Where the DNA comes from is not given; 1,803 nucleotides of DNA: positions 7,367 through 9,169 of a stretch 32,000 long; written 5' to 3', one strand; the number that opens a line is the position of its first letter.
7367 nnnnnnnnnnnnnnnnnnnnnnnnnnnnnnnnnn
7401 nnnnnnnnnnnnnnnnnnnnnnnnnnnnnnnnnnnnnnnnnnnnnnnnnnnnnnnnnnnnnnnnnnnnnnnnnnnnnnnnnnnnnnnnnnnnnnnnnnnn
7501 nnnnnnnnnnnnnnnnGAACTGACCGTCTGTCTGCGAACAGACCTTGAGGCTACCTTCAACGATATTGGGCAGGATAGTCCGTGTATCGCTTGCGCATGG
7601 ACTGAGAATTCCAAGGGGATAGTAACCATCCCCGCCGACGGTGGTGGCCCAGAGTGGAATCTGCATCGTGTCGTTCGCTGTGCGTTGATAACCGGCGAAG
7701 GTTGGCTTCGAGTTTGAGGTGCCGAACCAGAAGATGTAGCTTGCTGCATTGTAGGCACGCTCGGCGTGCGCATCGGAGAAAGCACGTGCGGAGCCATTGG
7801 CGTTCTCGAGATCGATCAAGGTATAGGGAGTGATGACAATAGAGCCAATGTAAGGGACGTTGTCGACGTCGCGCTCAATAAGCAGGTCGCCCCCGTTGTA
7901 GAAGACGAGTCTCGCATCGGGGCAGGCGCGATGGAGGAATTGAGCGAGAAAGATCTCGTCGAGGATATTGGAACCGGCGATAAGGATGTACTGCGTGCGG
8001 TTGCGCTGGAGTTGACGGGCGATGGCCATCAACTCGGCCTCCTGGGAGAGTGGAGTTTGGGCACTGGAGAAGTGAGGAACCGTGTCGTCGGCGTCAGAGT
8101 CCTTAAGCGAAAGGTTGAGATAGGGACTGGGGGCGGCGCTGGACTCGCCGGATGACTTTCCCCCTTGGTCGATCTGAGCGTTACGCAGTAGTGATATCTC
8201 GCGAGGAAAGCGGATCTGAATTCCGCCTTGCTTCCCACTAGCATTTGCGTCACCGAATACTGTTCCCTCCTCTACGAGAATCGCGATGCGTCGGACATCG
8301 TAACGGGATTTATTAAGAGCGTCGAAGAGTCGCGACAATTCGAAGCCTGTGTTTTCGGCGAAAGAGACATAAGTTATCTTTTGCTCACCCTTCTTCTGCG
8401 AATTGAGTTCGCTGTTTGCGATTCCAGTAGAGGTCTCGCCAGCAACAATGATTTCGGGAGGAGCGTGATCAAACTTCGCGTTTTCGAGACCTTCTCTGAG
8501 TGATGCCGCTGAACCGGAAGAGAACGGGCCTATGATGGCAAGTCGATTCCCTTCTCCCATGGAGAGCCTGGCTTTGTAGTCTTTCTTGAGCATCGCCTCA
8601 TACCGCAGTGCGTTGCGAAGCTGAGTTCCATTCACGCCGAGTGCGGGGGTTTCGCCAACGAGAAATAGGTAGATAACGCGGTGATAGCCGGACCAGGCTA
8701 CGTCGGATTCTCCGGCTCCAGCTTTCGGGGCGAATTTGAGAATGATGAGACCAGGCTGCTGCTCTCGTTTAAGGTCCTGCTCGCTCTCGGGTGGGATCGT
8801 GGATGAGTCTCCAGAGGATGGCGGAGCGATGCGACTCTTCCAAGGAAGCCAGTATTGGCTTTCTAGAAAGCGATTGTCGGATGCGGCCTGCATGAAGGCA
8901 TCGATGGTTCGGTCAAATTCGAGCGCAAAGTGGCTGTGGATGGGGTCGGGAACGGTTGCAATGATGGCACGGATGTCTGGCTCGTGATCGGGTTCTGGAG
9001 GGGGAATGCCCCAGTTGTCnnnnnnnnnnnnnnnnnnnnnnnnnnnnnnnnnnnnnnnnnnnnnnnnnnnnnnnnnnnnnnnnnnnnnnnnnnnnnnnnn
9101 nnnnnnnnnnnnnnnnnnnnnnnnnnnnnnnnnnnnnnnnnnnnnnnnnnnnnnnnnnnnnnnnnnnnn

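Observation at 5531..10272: Orphan ABC ATPase paired with a 1266-aa membrane protein instead of a recognisable permease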

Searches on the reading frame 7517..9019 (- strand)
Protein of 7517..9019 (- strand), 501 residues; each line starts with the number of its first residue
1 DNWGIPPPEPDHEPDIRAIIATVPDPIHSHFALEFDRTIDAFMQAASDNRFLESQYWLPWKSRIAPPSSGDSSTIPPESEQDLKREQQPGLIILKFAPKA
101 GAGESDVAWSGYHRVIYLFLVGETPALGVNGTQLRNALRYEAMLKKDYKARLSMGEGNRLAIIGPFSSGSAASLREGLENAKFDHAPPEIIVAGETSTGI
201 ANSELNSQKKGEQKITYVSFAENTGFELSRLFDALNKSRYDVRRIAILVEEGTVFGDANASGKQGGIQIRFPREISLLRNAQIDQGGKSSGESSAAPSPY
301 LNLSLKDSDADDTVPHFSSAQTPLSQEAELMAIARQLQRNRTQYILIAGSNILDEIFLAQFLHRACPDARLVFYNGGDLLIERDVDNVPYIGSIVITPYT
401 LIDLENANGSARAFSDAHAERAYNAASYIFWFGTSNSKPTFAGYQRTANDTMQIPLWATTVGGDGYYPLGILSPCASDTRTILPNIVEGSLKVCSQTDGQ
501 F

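Call 67: find_homologous_proteins(query=A6, max_evalue=0.01)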
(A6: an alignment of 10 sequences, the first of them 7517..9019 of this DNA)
Query A6 (10 sequences) (501 aa, profile of the alignment): 106 proteins with E <= 0.01 among 8000 candidates.
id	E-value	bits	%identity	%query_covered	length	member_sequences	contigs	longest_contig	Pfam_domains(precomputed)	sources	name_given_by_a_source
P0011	5.4e-164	565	87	97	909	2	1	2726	-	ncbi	ncbi:MAG TPA: hypothetical protein VIX90_11145, partial [Edaphobacter sp.]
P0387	1.7e-152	527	59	97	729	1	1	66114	-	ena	-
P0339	1.9e-149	517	47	99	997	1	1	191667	-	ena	-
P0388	1.2e-147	511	47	97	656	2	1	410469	-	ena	-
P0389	1.9e-144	501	46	95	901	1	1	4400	-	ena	-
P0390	2.6e-144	500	42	97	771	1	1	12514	-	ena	-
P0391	3.4e-144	500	48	97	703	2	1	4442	-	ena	-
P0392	3.9e-144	500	55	99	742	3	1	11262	-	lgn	-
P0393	1.3e-142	494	61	87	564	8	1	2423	-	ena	-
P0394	1.7e-142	494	50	97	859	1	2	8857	-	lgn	-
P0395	7.6e-142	492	49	92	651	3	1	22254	-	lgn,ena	-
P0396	2.5e-140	487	45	100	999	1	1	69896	-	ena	-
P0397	7.0e-139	482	45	98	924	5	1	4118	-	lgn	-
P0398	2.3e-138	480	41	94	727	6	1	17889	-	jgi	jgi:hypothetical protein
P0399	5.2e-138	479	47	97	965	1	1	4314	-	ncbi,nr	ncbi:MAG TPA: hypothetical protein VE195_07995, partial [Acidobacteriaceae bacterium]|nr:hypothetica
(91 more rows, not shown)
